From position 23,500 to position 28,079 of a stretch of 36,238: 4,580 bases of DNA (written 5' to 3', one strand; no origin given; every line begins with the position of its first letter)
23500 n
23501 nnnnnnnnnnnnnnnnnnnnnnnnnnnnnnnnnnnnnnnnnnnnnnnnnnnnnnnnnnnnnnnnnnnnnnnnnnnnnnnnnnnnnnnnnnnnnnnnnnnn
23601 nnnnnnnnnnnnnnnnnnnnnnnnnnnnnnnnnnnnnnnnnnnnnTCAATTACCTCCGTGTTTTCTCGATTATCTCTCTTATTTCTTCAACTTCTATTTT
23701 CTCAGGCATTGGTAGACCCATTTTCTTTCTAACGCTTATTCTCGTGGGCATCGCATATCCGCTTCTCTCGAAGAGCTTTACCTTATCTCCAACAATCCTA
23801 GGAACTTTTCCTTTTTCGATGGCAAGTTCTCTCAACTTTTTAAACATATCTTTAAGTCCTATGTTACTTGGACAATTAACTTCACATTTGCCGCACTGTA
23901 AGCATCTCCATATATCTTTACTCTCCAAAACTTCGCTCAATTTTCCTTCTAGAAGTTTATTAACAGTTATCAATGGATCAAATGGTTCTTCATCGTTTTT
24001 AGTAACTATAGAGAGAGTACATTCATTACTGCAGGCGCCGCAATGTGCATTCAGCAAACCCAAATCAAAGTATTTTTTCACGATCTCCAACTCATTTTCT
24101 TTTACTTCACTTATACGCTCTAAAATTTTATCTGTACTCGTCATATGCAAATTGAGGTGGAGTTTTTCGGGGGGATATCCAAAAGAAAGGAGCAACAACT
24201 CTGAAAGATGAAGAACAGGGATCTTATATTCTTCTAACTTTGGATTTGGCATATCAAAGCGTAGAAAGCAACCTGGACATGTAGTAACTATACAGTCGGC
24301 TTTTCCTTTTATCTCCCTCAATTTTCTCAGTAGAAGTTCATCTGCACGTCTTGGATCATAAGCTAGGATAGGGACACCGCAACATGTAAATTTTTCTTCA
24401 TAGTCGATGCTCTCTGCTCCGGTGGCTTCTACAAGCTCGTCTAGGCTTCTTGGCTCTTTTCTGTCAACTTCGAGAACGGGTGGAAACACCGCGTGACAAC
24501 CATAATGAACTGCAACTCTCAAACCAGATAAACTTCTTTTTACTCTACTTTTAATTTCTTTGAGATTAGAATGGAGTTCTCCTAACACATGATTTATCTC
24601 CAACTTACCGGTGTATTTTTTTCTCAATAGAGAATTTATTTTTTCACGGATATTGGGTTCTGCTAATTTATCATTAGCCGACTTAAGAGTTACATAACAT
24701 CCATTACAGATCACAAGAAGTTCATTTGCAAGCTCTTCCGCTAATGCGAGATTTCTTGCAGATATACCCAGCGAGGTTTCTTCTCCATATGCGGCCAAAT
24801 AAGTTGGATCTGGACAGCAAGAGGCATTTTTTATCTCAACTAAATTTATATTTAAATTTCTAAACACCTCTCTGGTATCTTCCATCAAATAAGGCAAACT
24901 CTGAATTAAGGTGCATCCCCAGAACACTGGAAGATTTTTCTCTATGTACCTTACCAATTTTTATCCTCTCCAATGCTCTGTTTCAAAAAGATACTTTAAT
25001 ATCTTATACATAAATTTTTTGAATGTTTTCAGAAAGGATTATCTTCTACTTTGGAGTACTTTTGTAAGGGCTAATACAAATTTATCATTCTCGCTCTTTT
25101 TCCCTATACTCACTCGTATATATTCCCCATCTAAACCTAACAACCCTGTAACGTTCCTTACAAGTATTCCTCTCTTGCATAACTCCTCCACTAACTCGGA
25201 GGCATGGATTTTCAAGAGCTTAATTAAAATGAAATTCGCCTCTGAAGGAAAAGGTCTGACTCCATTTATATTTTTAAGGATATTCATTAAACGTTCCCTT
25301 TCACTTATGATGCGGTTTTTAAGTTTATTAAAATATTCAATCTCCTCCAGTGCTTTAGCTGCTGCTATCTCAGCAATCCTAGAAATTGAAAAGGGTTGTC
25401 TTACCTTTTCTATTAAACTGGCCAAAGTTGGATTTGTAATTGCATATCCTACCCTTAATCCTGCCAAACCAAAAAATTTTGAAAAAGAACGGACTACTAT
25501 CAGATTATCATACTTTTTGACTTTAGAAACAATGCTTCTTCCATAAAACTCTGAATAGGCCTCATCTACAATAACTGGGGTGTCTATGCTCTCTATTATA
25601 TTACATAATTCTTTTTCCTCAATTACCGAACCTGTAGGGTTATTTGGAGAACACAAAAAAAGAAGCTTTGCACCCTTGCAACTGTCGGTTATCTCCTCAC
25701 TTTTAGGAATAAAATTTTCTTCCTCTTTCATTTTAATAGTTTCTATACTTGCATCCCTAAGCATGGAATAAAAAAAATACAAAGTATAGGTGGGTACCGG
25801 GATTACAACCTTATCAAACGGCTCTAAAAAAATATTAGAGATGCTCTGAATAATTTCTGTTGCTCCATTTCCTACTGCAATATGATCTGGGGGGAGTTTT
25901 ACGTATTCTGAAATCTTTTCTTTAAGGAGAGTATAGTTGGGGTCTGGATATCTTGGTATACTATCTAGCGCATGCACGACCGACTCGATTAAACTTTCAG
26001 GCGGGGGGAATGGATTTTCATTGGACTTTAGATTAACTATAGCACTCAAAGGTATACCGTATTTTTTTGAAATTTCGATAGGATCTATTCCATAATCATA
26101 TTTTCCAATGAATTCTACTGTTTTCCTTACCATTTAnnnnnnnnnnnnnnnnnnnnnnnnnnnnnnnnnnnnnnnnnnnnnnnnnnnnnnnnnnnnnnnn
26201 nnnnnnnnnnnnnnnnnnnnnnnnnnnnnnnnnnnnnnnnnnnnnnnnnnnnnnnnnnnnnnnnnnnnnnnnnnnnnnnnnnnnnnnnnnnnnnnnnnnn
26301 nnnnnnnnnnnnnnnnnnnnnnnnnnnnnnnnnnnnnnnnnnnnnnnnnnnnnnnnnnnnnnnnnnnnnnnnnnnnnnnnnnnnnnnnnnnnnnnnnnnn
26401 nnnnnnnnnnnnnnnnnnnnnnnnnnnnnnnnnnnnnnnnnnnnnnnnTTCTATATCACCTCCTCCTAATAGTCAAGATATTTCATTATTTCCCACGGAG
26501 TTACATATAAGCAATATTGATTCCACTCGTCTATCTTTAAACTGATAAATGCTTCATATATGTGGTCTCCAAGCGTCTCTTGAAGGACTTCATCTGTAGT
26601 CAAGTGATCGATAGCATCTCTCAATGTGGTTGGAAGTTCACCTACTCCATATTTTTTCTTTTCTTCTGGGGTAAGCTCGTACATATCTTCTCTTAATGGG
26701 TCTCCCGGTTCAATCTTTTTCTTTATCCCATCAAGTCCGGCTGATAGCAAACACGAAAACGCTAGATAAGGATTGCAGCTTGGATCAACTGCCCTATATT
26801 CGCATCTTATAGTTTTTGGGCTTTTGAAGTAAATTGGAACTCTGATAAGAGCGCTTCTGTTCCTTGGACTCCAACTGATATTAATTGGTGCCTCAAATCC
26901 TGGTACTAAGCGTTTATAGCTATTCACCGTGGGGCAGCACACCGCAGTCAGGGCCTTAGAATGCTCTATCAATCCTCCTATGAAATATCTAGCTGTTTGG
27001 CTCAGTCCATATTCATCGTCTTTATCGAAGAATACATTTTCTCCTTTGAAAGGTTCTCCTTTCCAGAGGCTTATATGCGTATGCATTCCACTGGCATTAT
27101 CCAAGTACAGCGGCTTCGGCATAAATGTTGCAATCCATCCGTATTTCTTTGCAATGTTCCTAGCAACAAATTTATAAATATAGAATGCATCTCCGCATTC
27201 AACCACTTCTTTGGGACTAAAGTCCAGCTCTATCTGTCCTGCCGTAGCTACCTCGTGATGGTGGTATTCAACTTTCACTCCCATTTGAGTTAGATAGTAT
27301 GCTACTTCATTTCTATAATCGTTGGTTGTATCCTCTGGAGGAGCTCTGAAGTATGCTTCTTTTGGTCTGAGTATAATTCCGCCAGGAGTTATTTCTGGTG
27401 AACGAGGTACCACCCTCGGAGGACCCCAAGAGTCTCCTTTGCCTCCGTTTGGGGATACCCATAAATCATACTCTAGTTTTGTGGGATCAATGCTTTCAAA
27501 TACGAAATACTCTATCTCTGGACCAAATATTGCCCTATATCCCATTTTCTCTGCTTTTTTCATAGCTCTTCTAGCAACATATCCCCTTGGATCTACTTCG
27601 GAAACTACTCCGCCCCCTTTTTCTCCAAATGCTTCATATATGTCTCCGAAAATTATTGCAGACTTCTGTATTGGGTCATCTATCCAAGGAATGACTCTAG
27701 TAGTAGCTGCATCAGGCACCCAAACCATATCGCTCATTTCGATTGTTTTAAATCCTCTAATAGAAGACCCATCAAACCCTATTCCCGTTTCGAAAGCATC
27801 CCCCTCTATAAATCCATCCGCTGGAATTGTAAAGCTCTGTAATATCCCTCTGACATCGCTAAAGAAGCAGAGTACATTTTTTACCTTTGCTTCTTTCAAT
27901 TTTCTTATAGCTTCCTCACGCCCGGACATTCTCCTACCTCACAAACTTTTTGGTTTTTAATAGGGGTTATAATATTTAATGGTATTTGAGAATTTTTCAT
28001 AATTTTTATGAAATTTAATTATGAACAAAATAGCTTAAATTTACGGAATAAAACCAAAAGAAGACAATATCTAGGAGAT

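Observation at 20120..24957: HdrB-HdrC reversed-order fusion protein co-transcribed with a three-gene split GOGAT that lacks a GltD-type subunit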

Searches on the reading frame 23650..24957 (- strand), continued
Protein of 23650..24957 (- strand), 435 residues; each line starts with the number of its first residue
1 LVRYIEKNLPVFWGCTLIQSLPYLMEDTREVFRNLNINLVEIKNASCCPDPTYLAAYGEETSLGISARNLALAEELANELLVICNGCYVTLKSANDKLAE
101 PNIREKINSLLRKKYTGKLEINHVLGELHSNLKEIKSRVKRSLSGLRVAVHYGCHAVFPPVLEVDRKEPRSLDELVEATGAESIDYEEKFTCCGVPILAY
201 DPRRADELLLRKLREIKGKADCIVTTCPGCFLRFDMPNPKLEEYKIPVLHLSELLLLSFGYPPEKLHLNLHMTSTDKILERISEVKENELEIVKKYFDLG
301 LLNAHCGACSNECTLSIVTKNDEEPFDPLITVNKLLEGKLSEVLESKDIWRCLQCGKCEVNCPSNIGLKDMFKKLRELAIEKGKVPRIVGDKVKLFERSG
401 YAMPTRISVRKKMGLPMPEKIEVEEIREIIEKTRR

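Call 37: predict_structure(alignment_id=A1)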
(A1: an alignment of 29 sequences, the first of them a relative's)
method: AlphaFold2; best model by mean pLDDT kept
length: 435 residues; sequences in the alignment: 29
mean_pLDDT: 89.6   pTM: 0.67
mean pLDDT of the five models: 89.6, 88.1, 87.4, 81.7, 81.7
residues with pLDDT >= 90: 288; 70-90: 127; 50-70: 15; < 50: 5
segments of 3 or more residues with pLDDT < 50: 1-3
pLDDT, mean of each block of 10 residues (from residue 1): 69 92 96 96 88 78 94 95 92 94 97 94 95 89 92 74 77 95 94 89 94 96 96 94 95 96 89 91 65 84 84 92 93 90 92 91 85 94 88 91 89 90 90 75
secondary structure, 60 per line:
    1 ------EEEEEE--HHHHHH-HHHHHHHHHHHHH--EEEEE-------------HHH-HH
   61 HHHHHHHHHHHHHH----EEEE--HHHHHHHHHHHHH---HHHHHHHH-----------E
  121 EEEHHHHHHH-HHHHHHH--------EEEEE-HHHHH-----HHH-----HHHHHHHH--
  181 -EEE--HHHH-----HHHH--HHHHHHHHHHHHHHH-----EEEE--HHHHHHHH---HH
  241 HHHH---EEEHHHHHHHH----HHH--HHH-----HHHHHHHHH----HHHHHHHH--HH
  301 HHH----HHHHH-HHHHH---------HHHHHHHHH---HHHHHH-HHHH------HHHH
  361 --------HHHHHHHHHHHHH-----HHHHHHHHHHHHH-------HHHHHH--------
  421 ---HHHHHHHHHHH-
elements in order: E7-12 H15-20 H22-34 E37-41 H59-74 E79-82 H85-97 H101-108 E120-123 H124-130 H132-138 E147-151 H153-157 H171-178 E182-184 H187-190 H196-199 H202-216 E222-225 H228-235 H239-244 E248-250 H251-258 H276-284 H289-296 H299-303 H308-312 H314-318 H328-336 H340-345 H347-350 H357-360 H369-381 H387-399 H407-412 H424-434

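Call 44: fold_search(model_id=the predicted structure, library=pdb)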
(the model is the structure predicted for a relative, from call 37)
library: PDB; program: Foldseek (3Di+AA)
matches with E <= 10: 782; with E <= 0.001: 21
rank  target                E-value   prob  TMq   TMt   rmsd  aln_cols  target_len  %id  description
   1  8rwn_B                6.4e-19  1.00  0.58  0.89   1.9       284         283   34  CryoEM structure of the Hdr(ABC)2 subunits of the Elp-Hdr complex of Methanothermobacter marburgensis (released 2025-05-14)
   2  5odc_B                9.6e-19  1.00  0.59  0.86   2.3       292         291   35  Heterodisulfide reductase / [NiFe]-hydrogenase complex from Methanothermococcus thermolithotrophicus at 2.3 A resoluti (released 2017-08-30)
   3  8rvu_B                6.8e-18  1.00  0.58  0.88   1.9       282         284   34  CryoEM structure of the Elp-Hdr complex of Methanothermobacter marburgensis state 2 (composite structure) (released 2025-05-14)
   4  8rvy_B                7.2e-18  1.00  0.59  0.88   1.9       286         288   34  CryoEM structure of the Elp-Hdr complex of Methanothermobacter marburgensis state 1 (composite structure) (released 2025-05-14)
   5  7bkb_B                7.9e-18  1.00  0.61  0.88   2.0       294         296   32  Formate dehydrogenase - heterodisulfide reductase - formylmethanofuran dehydrogenase complex from Methanospirillum hun (released 2021-09-29)
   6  8rvy_b                6.3e-17  1.00  0.58  0.88   2.3       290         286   33  CryoEM structure of the Elp-Hdr complex of Methanothermobacter marburgensis state 1 (composite structure) (released 2025-05-14)
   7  3kwl                  2.3e-08  1.00  0.49  0.43   3.3       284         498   17  Crystal structure of a hypothetical protein from Helicobacter pylori (released 2010-12-01)
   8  9a6l_A                1.6e-06  1.00  0.44  0.75   4.3       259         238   14  Integrative model of LUTA-LUTB by crosslinking MS and deep learning (released 2024-09-18)
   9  9ojn                  7.4e-06  1.00  0.44  0.27  13.4       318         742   15  Structure of Mycobacterium smegmatis EtfD (released 2025-05-21)
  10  5evc_A                7.5e-05  1.00  0.28  0.43   8.5       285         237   14  Crystal structure of putative aspartate racemase from Salmonella Typhimurium complexed with sulfate and potassium (released 2015-12-02)
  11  5odc_I                1.5e-04  1.00  0.28  0.65   4.2       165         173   24  Heterodisulfide reductase / [NiFe]-hydrogenase complex from Methanothermococcus thermolithotrophicus at 2.3 A resoluti (released 2017-08-30)
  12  3s81_B                2.0e-04  1.00  0.25  0.38   9.2       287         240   12  Crystal Structure of Putative Aspartate Racemase from Salmonella Typhimurium (released 2011-06-15)
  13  5evc_B                2.0e-04  1.00  0.26  0.39   9.6       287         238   13  Crystal structure of putative aspartate racemase from Salmonella Typhimurium complexed with sulfate and potassium (released 2015-12-02)
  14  5odh_I                2.5e-04  1.00  0.27  0.58   4.5       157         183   24  Heterodisulfide reductase / [NiFe]-hydrogenase complex from Methanothermococcus thermolithotrophicus soaked with heter (released 2017-08-30)
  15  5odc_C                2.6e-04  1.00  0.27  0.58   4.7       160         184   23  Heterodisulfide reductase / [NiFe]-hydrogenase complex from Methanothermococcus thermolithotrophicus at 2.3 A resoluti (released 2017-08-30)
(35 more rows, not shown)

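Call 59: find_related_loci(query=A1, collection=metagenome_contigs, flank=7000)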
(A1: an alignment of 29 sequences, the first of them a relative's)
Query A1 (435 aa) in metagenome_contigs; peptide patterns used: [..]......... (x = any residue, [..] = any of these).
600 stretches matched a pattern (row limit reached: there are more); 591 encode a relative of the query (tblastn E <= 1e-3); the best 80 are kept; 80 distinct loci.
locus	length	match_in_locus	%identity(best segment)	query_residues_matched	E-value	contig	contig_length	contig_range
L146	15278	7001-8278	37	5-418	2e-81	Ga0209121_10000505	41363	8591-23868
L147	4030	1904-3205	37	5-430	1e-79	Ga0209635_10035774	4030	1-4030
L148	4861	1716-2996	35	5-419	1e-78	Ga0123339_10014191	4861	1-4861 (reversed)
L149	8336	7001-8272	36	7-418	2e-78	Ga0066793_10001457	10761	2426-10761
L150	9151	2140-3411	36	7-418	5e-78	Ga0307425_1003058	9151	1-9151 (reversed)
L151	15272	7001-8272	34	7-418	2e-76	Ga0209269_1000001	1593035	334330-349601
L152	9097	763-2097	34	5-432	1e-76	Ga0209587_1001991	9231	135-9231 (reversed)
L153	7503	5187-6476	34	12-430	1e-75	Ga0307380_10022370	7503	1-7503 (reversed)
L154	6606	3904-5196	33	12-431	1e-75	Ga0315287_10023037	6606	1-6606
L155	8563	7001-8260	36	7-415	1e-75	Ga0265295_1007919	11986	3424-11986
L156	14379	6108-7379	34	7-418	4e-75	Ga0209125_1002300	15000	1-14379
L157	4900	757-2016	37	5-415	2e-75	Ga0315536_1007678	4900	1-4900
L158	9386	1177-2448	34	7-418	7e-75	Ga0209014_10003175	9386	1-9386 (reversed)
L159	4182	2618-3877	37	5-415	5e-75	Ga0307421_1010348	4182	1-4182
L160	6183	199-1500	35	5-430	6e-75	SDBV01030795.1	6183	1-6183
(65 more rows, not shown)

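Call 67: list_cluster_members(proteins=[P0002, P0006, P0009, P0010, P0027])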
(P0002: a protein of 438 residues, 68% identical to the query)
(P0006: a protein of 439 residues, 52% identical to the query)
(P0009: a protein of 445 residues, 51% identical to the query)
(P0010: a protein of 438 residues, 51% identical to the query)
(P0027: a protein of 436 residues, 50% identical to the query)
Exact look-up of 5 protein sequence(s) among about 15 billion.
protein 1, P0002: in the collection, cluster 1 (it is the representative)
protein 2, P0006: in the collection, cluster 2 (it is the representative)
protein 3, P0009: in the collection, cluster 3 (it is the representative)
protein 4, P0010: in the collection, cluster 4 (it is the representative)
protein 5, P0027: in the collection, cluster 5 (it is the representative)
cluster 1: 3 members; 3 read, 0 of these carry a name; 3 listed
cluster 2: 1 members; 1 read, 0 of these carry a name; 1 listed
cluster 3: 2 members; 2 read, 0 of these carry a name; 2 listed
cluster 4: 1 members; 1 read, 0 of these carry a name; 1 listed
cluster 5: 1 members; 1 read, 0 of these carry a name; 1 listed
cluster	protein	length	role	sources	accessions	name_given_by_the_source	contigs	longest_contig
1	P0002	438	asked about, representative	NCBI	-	-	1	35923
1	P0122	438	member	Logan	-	-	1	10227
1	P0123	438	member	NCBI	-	-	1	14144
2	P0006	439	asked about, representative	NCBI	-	-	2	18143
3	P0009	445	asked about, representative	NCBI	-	-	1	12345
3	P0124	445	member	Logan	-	-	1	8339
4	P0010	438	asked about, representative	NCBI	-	-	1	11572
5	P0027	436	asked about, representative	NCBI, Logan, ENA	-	-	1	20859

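Call 68: find_encoding_contigs(protein=P0002, flank=9000, max_places=3)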
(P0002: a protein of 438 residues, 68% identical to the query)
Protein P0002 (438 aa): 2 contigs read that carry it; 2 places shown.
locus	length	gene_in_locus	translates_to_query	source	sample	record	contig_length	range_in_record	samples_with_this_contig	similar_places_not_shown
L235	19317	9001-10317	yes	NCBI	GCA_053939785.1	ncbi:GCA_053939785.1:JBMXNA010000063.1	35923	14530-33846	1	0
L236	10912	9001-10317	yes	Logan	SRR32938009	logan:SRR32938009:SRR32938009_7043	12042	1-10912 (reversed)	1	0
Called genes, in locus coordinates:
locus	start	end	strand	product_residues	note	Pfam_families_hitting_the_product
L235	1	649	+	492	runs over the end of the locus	PF00437:T2SSE, PF23989:PilB3_C (weak)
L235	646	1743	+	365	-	PF02163:Peptidase_M50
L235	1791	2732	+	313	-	PF00890:FAD_binding_2 (weak), PF01266:DAO (weak), PF01946:Thi4 (weak), PF07992:Pyr_redox_2, PF12831:FAD_oxidored, PF13450:NAD_binding_8 (weak), PF13738:Pyr_redox_3, PF00070:Pyr_redox, +4 more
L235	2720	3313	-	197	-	PF02517:Rce1-like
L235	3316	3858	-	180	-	PF01402:RHH_1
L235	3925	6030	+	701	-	PF01841:Transglut_core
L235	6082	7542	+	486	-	PF03951:Gln-synt_N, PF00120:Gln-synt_C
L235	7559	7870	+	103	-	-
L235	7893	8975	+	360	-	PF00155:Aminotran_1_2, PF01053:Cys_Met_Meta_PP (weak), PF04864:Alliinase_C, PF00266:Aminotran_5 (weak)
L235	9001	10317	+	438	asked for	PF02754:CCG, PF13183:Fer4_8, PF13187:Fer4_9 (weak), PF13534:Fer4_17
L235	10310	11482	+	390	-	PF00310:GATase_2, PF13522:GATase_6 (weak), PF13537:GATase_7 (faint)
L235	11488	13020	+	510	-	PF00037:Fer4 (weak), PF12837:Fer4_6 (weak), PF13237:Fer4_10 (weak), PF14697:Fer4_21, PF12838:Fer4_7, PF13187:Fer4_9, PF01645:Glu_synthase, PF04898:Glu_syn_central, +2 more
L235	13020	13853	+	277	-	PF01493:GXGXG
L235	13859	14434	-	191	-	PF01066:CDP-OH_P_transf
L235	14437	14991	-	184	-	PF02613:Nitrate_red_del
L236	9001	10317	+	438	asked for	PF02754:CCG, PF13183:Fer4_8, PF13187:Fer4_9 (weak), PF13534:Fer4_17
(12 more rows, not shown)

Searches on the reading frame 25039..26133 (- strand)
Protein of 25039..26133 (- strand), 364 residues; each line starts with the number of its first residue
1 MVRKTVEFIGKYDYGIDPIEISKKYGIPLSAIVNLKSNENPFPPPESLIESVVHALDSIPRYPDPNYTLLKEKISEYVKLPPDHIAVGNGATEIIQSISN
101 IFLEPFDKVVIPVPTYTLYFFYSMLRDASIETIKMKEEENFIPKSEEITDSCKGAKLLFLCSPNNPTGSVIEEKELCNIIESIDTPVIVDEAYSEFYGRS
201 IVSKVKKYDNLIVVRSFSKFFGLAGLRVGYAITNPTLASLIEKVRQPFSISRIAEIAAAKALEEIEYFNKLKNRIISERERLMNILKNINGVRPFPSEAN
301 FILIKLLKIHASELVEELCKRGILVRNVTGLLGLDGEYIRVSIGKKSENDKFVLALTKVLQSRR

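Call 3: search_protein_families(library=pfam, proteins=[window:25039-26133:-])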
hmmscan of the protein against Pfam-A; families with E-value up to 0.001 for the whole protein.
window:25039-26133:- (364 aa): 4 families
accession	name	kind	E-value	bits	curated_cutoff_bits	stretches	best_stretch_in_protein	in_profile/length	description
PF00155.27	Aminotran_1_2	-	1.7e-58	199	19.7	1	32-353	3-358/361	Aminotransferase class I and II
PF04864.19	Alliinase_C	-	4.5e-07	29.5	22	1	84-234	68-209/363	Allinase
PF00266.25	Aminotran_5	-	9.1e-05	22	21.5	0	70-228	48-210/371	Aminotransferase class-V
PF01053.26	Cys_Met_Meta_PP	-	0.00086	18.4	27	0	61-222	48-201/381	Cys/Met metabolism PLP-dependent enzyme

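Call 4: search_protein_families(library=ncbifam, proteins=[window:25039-26133:-])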
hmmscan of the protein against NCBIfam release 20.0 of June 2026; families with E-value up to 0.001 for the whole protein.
window:25039-26133:- (364 aa): 78 families (the best 25 are shown)
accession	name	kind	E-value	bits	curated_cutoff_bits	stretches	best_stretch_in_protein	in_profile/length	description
TIGR01141.1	hisC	equivalog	2.5e-106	355.5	276.55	1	5-358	3-348/349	histidinol-phosphate transaminase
TIGR01140.1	L_thr_O3P_dcar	equivalog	1.6e-72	244.4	290.55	1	18-356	5-330/331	threonine-phosphate decarboxylase CobD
NF003496.0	PRK05166.1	equivalog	9.7e-71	238.5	540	1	1-361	9-371/373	histidinol-phosphate transaminase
NF002878.0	PRK03321.1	subfamily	3.4e-65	220.1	374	1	29-360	21-349/352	histidinol-phosphate transaminase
NF002877.0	PRK03317.1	equivalog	4.4e-63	213.3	409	1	22-362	22-369/374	histidinol-phosphate transaminase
NF006014.0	PRK08153.1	equivalog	9.3e-55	186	510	1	18-362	23-366/370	pyridoxal phosphate-dependent aminotransferase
NF002726.0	PRK02610.1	equivalog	2.1e-54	184.9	391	1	31-362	29-371/374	histidinol-phosphate transaminase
NF006580.0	PRK09105.1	subfamily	1e-45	156.2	444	1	31-362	47-373/375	pyridoxal phosphate-dependent aminotransferase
NF041364.1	GntC_guanitoxin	equivalog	5.3e-43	147.3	415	1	34-358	2-352/356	guanitoxin biosynthesis PLP-dependent (S)-gamma-hydroxy-L-arginine cyclodehydratase GntC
NF006225.0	PRK08354.1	equivalog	5e-40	137.8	288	1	36-359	20-315/318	putative aminotransferase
NF005915.1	PRK07908.1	equivalog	6.1e-38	131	360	1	33-356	15-331/332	Rv2231c family histidinol phosphate aminotransferase CobC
NF051461.1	pyoverd_PtaA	equivalog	1.2e-37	129.5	500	1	31-356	35-356/359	pyoverdine biosynthesis transaminase PtaA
NF041091.1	asp_aminotase_Arch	equivalog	3.6e-34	118.2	550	1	31-321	28-332/376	aspartate aminotransferase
NF004870.0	PRK06225.1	equivalog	1.5e-33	116.1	351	1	33-360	31-374/380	pyridoxal phosphate-dependent aminotransferase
NF005021.0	PRK06425.1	equivalog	4.6e-31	108.1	353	1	56-362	31-333/335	histidinol-phosphate aminotransferase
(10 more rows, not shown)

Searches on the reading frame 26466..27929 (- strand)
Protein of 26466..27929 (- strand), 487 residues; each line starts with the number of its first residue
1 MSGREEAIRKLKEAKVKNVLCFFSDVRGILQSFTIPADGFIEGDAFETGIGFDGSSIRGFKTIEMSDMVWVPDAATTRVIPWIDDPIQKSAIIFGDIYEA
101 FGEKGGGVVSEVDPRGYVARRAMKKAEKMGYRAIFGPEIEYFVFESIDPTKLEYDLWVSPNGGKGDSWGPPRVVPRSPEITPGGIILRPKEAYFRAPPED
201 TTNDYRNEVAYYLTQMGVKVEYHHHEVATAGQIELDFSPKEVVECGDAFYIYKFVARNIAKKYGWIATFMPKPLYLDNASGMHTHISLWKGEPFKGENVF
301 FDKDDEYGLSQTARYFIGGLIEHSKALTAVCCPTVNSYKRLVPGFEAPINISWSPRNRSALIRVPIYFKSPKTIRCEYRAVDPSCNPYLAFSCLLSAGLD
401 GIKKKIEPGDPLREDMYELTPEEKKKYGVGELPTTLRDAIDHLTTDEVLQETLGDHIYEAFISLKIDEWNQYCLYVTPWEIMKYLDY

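Call 3: search_protein_families(library=pfam, proteins=[window:26466-27929:-])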
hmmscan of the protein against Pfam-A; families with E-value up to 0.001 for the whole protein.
window:26466-27929:- (487 aa): 2 families
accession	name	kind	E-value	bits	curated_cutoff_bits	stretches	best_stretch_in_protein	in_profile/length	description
PF00120.29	Gln-synt_C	-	9.8e-126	419.9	24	1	112-484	2-344/344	Glutamine synthetase, catalytic domain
PF03951.24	Gln-synt_N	-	2.1e-22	78.9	33.4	1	16-99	2-81/82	Glutamine synthetase, beta-Grasp domain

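Call 4: search_protein_families(library=ncbifam, proteins=[window:26466-27929:-])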
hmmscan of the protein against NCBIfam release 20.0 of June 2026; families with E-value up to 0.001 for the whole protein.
window:26466-27929:- (487 aa): 5 families
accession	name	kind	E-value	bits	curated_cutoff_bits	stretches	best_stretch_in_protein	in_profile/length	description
TIGR00653.1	GlnA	equivalog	1.2e-179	597.9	429.15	1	6-486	2-462/462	type I glutamate--ammonia ligase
NF007006.0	PRK09469.1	equivalog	8.2e-105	351.1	845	1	5-481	4-463/469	glutamate--ammonia ligase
TIGR03105.1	gln_synth_III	equivalog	1.2e-85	287.7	469.6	2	205-486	159-435/435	type III glutamate--ammonia ligase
NF045547.1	GGputSyn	equivalog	2.1e-74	250.9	650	1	195-479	157-437/438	gamma-glutamylputrescine synthetase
NF041605.1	gln_syn_GlnII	equivalog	4.7e-05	22.7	500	0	224-287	168-231/333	glutamine synthetase GlnII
